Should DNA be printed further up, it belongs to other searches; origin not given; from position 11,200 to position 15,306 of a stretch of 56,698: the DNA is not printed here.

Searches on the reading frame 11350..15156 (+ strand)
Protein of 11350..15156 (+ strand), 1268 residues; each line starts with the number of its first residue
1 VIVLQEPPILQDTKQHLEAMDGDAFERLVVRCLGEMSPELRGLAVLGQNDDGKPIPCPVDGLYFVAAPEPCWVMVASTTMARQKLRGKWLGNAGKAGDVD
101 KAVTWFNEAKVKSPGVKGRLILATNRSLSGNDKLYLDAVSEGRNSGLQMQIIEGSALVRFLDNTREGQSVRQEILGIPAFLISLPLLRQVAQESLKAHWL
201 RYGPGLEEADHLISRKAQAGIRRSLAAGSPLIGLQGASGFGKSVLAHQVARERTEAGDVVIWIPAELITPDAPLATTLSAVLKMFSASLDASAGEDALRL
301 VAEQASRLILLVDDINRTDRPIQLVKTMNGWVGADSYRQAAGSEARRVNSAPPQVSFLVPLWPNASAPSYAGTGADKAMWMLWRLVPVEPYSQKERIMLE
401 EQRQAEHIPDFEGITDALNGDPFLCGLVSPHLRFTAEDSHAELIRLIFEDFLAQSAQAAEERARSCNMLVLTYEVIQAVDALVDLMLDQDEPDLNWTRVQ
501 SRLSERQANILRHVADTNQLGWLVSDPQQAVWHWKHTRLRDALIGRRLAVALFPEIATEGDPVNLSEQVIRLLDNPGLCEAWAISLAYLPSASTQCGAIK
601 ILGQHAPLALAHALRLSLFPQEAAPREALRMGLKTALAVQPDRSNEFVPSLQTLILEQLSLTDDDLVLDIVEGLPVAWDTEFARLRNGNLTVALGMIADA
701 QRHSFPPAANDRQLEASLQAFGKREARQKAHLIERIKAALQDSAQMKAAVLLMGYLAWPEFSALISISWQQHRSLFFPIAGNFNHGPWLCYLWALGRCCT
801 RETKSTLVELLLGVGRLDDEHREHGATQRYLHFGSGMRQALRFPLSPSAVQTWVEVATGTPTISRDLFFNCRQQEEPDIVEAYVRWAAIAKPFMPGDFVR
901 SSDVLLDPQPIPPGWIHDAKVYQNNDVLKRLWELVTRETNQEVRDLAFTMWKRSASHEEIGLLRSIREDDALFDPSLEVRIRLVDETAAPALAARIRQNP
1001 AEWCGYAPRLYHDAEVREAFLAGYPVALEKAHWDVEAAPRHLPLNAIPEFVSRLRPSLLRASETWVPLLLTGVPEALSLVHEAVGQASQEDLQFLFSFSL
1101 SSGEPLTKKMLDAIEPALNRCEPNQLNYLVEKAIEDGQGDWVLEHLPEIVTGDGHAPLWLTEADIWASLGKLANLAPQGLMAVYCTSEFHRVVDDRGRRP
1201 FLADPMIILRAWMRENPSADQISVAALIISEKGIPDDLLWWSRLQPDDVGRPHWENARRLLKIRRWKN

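Call 63: search_protein_families(library=pfam, proteins=[window:11350-15156:+], max_evalue=0.0001)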
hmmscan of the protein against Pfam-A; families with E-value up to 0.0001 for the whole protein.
window:11350-15156:+ (1268 aa): 1 family
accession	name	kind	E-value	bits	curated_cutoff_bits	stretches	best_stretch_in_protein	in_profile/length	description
PF05729.18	NACHT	-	8.8e-05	22.8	26.7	0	233-324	4-99/167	NACHT domain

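Call 72: search_protein_families(library=padloc, proteins=[window:11350-15156:+], max_evalue=0.00001)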
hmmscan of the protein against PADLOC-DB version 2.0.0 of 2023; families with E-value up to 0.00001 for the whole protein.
window:11350-15156:+ (1268 aa): 0 families
